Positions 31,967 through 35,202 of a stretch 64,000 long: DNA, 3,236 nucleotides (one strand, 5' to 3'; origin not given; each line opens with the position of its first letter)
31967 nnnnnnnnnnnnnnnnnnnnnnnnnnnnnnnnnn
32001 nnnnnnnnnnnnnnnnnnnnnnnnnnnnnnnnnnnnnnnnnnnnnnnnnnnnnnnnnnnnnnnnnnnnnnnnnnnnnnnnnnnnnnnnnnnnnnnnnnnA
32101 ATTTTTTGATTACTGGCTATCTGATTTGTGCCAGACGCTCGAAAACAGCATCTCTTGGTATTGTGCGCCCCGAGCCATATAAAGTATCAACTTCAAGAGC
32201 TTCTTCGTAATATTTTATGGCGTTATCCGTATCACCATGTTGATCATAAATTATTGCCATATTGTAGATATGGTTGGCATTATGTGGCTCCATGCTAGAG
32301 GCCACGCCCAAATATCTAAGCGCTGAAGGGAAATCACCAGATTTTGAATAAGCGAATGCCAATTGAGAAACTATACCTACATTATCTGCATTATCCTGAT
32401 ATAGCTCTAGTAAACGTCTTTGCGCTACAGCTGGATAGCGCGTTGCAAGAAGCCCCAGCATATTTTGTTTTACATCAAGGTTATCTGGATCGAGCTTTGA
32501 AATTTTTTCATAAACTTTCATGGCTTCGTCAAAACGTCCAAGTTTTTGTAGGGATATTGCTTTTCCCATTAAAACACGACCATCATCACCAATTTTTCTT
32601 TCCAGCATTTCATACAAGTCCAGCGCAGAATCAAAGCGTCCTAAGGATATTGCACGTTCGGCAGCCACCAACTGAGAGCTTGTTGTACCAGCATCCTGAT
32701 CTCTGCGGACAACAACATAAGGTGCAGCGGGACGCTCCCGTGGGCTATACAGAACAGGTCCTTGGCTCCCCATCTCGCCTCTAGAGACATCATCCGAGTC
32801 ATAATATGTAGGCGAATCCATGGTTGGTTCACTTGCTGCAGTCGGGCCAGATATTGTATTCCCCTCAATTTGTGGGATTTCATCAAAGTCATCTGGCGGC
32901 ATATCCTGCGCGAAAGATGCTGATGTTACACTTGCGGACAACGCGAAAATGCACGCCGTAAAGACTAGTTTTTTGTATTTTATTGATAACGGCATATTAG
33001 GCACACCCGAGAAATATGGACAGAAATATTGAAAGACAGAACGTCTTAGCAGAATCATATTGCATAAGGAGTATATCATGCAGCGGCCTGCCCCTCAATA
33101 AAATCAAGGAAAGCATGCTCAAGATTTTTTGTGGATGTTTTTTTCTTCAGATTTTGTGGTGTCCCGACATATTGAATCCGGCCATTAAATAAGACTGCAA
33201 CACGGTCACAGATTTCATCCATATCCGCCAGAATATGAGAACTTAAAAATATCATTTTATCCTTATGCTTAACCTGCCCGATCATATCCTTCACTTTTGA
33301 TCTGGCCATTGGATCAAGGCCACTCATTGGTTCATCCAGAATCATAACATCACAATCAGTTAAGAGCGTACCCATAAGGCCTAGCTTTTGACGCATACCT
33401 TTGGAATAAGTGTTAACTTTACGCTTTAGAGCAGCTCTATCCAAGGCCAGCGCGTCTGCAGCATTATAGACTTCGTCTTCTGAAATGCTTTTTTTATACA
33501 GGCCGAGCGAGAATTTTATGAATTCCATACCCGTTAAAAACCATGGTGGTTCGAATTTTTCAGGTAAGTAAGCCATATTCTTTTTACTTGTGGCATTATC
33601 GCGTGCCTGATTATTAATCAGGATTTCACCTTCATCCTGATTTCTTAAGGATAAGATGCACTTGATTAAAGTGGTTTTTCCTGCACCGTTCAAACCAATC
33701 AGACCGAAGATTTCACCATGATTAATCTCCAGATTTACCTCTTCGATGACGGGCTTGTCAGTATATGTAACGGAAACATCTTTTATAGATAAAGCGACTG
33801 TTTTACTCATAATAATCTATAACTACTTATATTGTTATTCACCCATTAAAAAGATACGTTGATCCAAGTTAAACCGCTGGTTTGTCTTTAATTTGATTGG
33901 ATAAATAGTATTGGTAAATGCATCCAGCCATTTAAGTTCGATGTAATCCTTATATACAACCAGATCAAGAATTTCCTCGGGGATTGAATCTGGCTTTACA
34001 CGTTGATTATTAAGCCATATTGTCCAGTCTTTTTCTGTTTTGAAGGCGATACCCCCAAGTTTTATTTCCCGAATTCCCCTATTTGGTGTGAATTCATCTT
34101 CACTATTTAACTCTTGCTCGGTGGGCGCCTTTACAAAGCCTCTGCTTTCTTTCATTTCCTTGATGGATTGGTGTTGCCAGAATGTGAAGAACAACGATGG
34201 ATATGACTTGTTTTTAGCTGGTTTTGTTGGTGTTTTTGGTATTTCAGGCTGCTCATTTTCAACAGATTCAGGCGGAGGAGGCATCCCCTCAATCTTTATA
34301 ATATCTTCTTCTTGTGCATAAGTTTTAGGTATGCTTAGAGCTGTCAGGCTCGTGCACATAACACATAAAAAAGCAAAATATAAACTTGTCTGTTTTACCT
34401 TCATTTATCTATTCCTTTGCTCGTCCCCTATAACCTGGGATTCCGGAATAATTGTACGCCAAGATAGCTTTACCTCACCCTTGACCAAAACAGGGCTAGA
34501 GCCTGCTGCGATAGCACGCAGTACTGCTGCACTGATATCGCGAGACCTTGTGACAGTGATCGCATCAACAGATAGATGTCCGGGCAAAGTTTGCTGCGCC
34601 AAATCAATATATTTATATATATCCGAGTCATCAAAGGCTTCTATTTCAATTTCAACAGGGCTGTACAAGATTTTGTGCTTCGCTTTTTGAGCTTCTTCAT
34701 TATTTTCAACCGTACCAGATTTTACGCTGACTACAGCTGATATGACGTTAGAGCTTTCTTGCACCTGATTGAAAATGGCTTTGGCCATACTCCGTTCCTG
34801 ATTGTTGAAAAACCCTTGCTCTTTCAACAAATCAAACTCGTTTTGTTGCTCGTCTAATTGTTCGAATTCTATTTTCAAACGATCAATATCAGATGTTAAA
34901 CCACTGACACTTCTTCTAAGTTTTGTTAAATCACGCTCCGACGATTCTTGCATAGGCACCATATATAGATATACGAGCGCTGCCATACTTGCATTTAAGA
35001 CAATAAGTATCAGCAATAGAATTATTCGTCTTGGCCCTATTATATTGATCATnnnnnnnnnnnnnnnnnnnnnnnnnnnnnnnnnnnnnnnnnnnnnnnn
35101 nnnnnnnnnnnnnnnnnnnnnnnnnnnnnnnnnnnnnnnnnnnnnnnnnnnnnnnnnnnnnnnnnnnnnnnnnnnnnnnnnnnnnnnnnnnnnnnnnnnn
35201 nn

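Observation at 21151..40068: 19-kb single-strand type IV pilus supercluster of mosaic (T4aP / MSHA / T2SS / PilGHI-like) composition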

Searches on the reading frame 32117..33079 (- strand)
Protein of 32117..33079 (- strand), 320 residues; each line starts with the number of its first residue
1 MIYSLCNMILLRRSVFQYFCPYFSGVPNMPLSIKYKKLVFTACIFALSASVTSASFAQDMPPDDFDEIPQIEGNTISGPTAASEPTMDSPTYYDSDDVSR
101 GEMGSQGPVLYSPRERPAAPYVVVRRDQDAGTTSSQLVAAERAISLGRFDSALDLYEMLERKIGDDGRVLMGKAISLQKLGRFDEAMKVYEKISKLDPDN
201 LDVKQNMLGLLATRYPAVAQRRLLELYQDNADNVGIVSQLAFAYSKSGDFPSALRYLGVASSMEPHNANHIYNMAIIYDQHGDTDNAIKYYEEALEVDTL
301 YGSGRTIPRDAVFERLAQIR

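Call 4: search_protein_families(library=pfam, proteins=[window:32117-33079:-], max_evalue=0.01)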
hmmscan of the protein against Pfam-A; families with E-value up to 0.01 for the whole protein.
window:32117-33079:- (320 aa): 26 families (the best 25 are shown)
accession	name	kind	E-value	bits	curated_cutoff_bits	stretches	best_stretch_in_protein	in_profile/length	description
PF00515.34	TPR_1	-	5.7e-19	67.5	27.8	2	272-298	5-31/34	Tetratricopeptide repeat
PF07719.23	TPR_2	-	9.6e-19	66.3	27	2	169-200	3-34/34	Tetratricopeptide repeat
PF14559.12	TPR_19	-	3.6e-15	56.5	25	2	144-204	2-62/68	Tetratricopeptide repeat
PF13428.12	TPR_14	-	6.6e-15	54.6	23.5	1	172-205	6-39/44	Tetratricopeptide repeat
PF13181.12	TPR_8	-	7.4e-14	51.1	25.7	2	272-298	5-31/34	Tetratricopeptide repeat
PF13176.12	TPR_7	-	1.6e-13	50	27.9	1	272-298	3-29/36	Tetratricopeptide repeat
PF13424.12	TPR_12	-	4.5e-12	46.4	30.1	1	239-298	8-75/77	Tetratricopeptide repeat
PF13432.12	TPR_16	-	5.8e-11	43.1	32.7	2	139-200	3-64/65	Tetratricopeptide repeat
PF13174.12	TPR_6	-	6.6e-10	39.4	26.3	0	169-199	2-32/33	Tetratricopeptide repeat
PF13374.12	TPR_10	-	4e-09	36.7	27.5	0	271-297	5-31/42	Tetratricopeptide repeat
PF12569.14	NatA_aux_su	-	3.6e-08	33.2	33.3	1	146-231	17-100/515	N-terminal acetyltransferase A, auxiliary subunit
PF23914.1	TPR_CcmH_CycH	-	4.6e-08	33.5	42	1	179-257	62-144/158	Cytochrome c-type biogenesis protein H TPR domain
PF13414.12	TPR_11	-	1.5e-07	31.4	26.8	0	179-202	6-29/42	TPR repeat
PF20308.4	TPR-S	-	1.8e-07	32.1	27.6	1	149-215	2-61/102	Tetratricopeptide Repeats-Sensor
PF13371.12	TPR_9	-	3.7e-07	30.5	35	1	243-298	4-59/73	Tetratricopeptide repeat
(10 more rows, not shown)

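Call 6: search_protein_families(library=ncbifam, proteins=[window:32117-33079:-], max_evalue=0.01)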
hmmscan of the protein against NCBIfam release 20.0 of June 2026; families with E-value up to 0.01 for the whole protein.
window:32117-33079:- (320 aa): 25 families
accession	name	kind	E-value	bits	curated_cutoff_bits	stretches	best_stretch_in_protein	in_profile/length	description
NF040959.1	MamA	equivalog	1.1e-16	60.9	200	2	228-298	99-169/204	magnetosome protein MamA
TIGR02917.1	PEP_TPR_lipo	equivalog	3.7e-11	41.7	312.2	1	146-295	749-898/899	XrtA/PEP-CTERM system TPR-repeat protein PrsT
TIGR02521.1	type_IV_pilW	equivalog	4.1e-10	39.6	154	1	233-298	30-95/234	type IV pilus biogenesis/stability protein PilW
NF033762.1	social_mot_Tgl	equivalog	3.8e-08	33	225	1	180-293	79-195/252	social motility TPR repeat lipoprotein Tgl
NF002725.1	PRK02603.1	equivalog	4.1e-08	33.4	143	1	246-298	47-102/173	photosystem I assembly protein Ycf3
NF047558.1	TPR_END_plus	domain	7.2e-08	32.3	32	1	272-298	3-29/56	TPR end-of-group domain-containing protein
NF033758.1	gliding_GltE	equivalog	4.5e-07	29.2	225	1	210-293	267-350/411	adventurous gliding motility TPR repeat lipoprotein GltE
TIGR03939.1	PGA_TPR_OMP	equivalog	3e-06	25.8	366.65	1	147-272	67-192/800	poly-beta-1,6 N-acetyl-D-glucosamine export porin PgaA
NF047507.1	TPR_BatC_Lepto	exception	1.3e-05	24.8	175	0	147-205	38-96/214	TPR repeat-containing protein BatC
TIGR02552.1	LcrH_SycD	equivalog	1.6e-05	24.6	104.8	0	237-298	21-82/136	SycD/LcrH family type III secretion system chaperone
TIGR00540.1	TPR_hemY_coli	hypoth_equivalog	1.6e-05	23.9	142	1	158-294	252-385/385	heme biosynthesis-associated TPR protein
NF047371.1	FlcA_CTERM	equivalog_domain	5.6e-05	21.8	300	1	242-296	481-535/646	periplasmic flagellar collar protein FlcA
NF033920.0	C39_PA2778_fam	equivalog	8.1e-05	22.1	150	0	217-297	173-253/255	PA2778 family cysteine peptidase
NF040561.1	PrimPol_Msp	equivalog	9.9e-05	21.1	200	0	149-246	7-97/515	CRISPR-associated primase-polymerase type A1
TIGR00990.1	3a0801s09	subfamily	0.0001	21.1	757.25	0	246-297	520-571/615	mitochondrial import receptor subunit TOM70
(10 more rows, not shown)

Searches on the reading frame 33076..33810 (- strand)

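Call 4: search_protein_families(library=pfam, proteins=[window:33076-33810:-], max_evalue=0.01)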
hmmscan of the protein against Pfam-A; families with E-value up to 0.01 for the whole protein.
window:33076-33810:- (244 aa): 6 families
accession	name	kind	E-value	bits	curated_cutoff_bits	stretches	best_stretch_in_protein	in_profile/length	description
PF00005.33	ABC_tran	-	2.1e-26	93.6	25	1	23-162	2-136/137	ABC transporter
PF13304.12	AAA_21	-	7.7e-13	49.6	27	2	134-192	237-298/304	AAA domain, putative AbiEii toxin, Type IV TA system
PF13476.12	AAA_23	-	0.0018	19.3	27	1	24-53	12-40/201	AAA domain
PF02463.25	SMC_N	-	0.0039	17.1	40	0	33-54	25-49/220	RecF/RecN/SMC N terminal domain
PF02492.25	cobW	-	0.008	16.2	20.7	0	35-68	3-37/180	CobW/HypB/UreG, nucleotide-binding domain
PF03193.22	RsgA_GTPase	-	0.0099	16.2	30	0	13-82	88-156/174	RsgA GTPase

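Call 6: search_protein_families(library=ncbifam, proteins=[window:33076-33810:-], max_evalue=0.01)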
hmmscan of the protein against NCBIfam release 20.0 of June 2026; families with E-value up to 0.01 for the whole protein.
window:33076-33810:- (244 aa): 190 families (the best 25 are shown)
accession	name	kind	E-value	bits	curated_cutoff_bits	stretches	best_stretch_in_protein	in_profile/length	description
TIGR01188.1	drrA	subfamily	2.2e-45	155.3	312.45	1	15-231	2-221/302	daunorubicin resistance ABC transporter, ATP-binding protein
TIGR03522.1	GldA_ABC_ATP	equivalog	1.1e-41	143.2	402.6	1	7-241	3-239/301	gliding motility-associated ABC transporter ATP-binding subunit GldA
TIGR03740.1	galliderm_ABC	subfamily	2.7e-40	138.4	309.75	1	7-237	1-221/223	lantibiotic protection ABC transporter ATP-binding subunit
NF033858.1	ABC2_perm_RbbA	equivalog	1e-38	132.9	1050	1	4-242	264-505/909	ribosome-associated ATPase/putative transporter RbbA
TIGR04521.1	ECF_ATPase_2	equivalog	7.5e-35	120.4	330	2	97-226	108-237/279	energy-coupling factor transporter ATPase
NF010059.0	PRK13536.1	equivalog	1.7e-33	115.8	549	1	3-223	40-263/342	nodulation factor ABC transporter ATP-binding protein NodI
NF047565.1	PSM_export_PmtA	equivalog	3.6e-32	111.8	350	1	8-225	4-219/282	phenol-soluble modulin export ABC transporter ATP-binding protein PmtA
TIGR04406.1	LPS_export_lptB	equivalog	1.7e-31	109.4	240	1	7-229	2-230/239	LPS export ABC transporter ATP-binding protein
TIGR02315.1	ABC_phnC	equivalog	9.4e-31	107.1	266.1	2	7-76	2-72/243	phosphonate ABC transporter ATP-binding protein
NF010060.0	PRK13537.1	equivalog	1.4e-30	106.3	521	1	4-223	13-235/314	nodulation factor ABC transporter ATP-binding protein NodI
TIGR01288.1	nodI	equivalog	1.4e-30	106.3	424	1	4-222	2-223/303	nodulation factor ABC transporter ATP-binding protein NodI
TIGR03864.1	PQQ_ABC_ATP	hypoth_equivalog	1.8e-30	106.1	302.25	1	6-236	1-234/236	ABC transporter, ATP-binding subunit, PQQ-dependent alcohol dehydrogenase system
NF000355.4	ribo_prot_ABC_F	equivalog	1.2e-28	100.3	380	1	7-213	3-193/499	ribosomal protection-like ABC-F family protein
TIGR03410.1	urea_trans_UrtE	equivalog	1.6e-28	99.8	285.8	1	7-226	1-224/230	urea ABC transporter ATP-binding subunit UrtE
TIGR04520.1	ECF_ATPase_1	equivalog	1.8e-28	99.7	315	2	112-226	115-228/269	energy-coupling factor transporter ATPase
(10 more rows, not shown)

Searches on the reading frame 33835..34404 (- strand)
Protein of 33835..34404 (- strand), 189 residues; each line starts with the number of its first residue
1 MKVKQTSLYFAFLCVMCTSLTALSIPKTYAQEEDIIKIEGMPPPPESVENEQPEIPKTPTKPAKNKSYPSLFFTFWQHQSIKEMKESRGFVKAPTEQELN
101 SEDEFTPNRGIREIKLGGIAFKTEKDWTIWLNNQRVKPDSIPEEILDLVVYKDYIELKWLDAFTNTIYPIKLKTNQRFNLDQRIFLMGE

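Call 4: search_protein_families(library=pfam, proteins=[window:33835-34404:-], max_evalue=0.01)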
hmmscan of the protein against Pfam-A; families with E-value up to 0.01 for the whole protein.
window:33835-34404:- (189 aa): 0 families

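Call 6: search_protein_families(library=ncbifam, proteins=[window:33835-34404:-], max_evalue=0.01)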
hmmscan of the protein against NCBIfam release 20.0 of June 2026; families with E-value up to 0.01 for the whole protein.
window:33835-34404:- (189 aa): 0 families

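Call 36: search_solved_structures(query=A2, max_evalue=10)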
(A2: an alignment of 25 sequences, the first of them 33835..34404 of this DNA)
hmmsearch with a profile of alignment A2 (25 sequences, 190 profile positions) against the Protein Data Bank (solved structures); distinct sequences matched with E-value up to 10: 3.
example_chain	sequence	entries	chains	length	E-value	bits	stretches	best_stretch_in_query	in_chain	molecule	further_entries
7usc_C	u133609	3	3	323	0.55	13.4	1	61-114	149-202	Wiskott-Aldrich syndrome protein family member 1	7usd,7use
7cu3_B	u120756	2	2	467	0.97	12.6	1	20-69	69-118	Transmembrane protein FAM155A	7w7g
6elz_I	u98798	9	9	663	9.3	9.4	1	24-88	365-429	Nucleolar complex-associated protein 3 | NOC3 isoform 1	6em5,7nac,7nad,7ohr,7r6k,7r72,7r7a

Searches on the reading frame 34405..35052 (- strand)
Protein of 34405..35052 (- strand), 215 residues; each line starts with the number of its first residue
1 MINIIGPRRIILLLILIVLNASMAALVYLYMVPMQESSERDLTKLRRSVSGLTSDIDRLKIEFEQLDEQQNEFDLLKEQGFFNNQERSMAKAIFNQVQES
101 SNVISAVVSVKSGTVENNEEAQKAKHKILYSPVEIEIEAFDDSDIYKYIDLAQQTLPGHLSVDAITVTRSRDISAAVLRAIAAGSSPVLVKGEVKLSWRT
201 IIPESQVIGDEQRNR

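Call 4: search_protein_families(library=pfam, proteins=[window:34405-35052:-], max_evalue=0.01)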
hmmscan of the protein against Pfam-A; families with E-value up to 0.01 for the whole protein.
window:34405-35052:- (215 aa): 2 families
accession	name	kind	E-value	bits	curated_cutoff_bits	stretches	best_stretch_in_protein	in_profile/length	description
PF17723.7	RHH_8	-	0.0019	18.7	25.4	1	59-115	6-60/119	Ribbon-Helix-Helix transcriptional regulator family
PF06103.16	DUF948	-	0.0054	17.3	37.2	0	21-76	8-59/89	Bacterial protein of unknown function (DUF948)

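Call 6: search_protein_families(library=ncbifam, proteins=[window:34405-35052:-], max_evalue=0.01)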
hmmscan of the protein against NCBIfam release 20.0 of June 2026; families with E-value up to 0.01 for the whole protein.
window:34405-35052:- (215 aa): 0 families

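Call 35: search_solved_structures(query=A3, max_evalue=10)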
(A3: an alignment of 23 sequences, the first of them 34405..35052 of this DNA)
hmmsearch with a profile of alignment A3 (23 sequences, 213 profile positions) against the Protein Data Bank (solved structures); distinct sequences matched with E-value up to 10: 6.
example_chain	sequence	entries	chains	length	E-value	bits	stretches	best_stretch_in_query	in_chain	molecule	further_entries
8whl_F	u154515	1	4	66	0.2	14.1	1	41-78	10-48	Centromere-associated protein E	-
7o97_A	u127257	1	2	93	0.28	13.6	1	36-71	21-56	hypothetical protein UY81_C0065G0003 from Candidatus Giovannonibacteria bacterium converte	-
3caz_A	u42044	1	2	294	0.94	11.9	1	36-118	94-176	BAR protein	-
3tnu_B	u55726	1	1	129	2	10.9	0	38-74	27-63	Keratin, type II cytoskeletal 5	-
6fia_A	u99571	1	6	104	2.5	10.5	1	35-97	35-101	LINE-1 retrotransposable element ORF1 protein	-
7rpr_A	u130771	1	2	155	2.7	10.4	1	39-137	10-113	Fibronectin-binding lipoprotein FbpA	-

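Call 38: search_protein_families(library=pfam, alignment_id=A3, max_evalue=1)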
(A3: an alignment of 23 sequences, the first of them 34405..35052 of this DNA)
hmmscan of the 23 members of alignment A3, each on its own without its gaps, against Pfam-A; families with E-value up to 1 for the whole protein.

A. member 1, window:34405-35052:- (215 aa): 3 families
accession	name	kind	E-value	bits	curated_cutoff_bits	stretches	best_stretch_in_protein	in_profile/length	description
PF17723.7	RHH_8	-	0.0019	18.7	25.4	1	59-115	6-60/119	Ribbon-Helix-Helix transcriptional regulator family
PF06103.16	DUF948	-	0.0054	17.3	37.2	1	21-76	8-59/89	Bacterial protein of unknown function (DUF948)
PF21714.3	KaiA_N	-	0.035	14.7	27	1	86-152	54-116/125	Circadian clock protein KaiA, N-terminal domain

B. families by the number of members that match (of 23 scanned): 59 families (the first 25 are shown)
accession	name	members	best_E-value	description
PF16888.10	YwqH-like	4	0.018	YwqH-like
PF11559.13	ADIP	3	0.0014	Afadin- and alpha -actinin-Binding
PF21714.3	KaiA_N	2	0.0032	Circadian clock protein KaiA, N-terminal domain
PF25450.1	Rab11-FIP3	2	0.0044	Rab11-FIP3-like domain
PF06103.16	DUF948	2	0.0054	Bacterial protein of unknown function (DUF948)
PF23203.1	KIF21A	2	0.011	KIF21A-like domain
PF00038.26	Filament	2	0.014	Intermediate filament protein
PF04136.21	COG3_N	2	0.035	Conserved oligomeric Golgi complex subunit 3, N-terminal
PF04977.20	DivIC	2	0.045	Septum formation initiator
PF17723.7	RHH_8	1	0.0019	Ribbon-Helix-Helix transcriptional regulator family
PF13487.12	HD_5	1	0.0037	HD domain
PF07321.17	YscO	1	0.012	Type III secretion protein YscO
PF11271.13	PorA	1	0.017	Porin PorA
PF16526.10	CLZ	1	0.018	C-terminal leucine zipper domain of cyclic nucleotide-gated channels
PF09429.15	Wbp11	1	0.018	WW domain binding protein 11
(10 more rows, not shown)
